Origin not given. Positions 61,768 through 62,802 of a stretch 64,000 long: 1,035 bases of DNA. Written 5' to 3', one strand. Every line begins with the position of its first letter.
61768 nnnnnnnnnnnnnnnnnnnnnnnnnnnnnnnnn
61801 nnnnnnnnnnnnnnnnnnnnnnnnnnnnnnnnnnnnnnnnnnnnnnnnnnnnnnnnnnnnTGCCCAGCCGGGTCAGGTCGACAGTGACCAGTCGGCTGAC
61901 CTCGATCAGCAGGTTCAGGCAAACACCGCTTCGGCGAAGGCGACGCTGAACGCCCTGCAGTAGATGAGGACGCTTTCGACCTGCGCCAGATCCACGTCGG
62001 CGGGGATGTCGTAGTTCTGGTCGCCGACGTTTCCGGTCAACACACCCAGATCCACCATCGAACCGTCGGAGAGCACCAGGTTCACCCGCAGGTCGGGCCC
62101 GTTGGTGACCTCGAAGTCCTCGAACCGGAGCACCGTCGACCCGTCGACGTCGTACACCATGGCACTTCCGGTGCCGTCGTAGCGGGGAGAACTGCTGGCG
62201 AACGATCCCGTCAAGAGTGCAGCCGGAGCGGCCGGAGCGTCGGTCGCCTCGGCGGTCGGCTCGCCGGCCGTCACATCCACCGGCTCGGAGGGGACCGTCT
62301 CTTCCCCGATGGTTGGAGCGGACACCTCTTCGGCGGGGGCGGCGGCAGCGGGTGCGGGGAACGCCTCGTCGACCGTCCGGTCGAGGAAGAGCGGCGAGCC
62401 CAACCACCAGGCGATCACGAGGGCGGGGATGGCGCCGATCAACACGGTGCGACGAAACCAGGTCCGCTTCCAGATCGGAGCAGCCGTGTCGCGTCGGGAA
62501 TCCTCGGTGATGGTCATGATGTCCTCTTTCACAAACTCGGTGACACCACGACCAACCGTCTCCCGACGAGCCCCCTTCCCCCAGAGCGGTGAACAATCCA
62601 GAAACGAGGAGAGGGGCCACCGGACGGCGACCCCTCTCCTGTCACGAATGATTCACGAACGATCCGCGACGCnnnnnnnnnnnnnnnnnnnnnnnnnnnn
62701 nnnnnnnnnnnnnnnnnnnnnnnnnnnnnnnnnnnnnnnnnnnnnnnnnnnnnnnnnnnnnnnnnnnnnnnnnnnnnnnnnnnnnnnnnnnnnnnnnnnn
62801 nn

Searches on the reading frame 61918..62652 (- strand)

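Call 31: search_protein_families(library=pfam, proteins=[window:61918-62652:-], max_evalue=0.00001)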
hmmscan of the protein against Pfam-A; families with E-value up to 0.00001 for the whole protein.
window:61918-62652:- (245 aa): 1 family
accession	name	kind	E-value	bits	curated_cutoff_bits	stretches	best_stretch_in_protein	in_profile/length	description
PF10517.14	DM13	-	1.9e-15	57.8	25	1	157-243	6-104/105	Electron transfer DM13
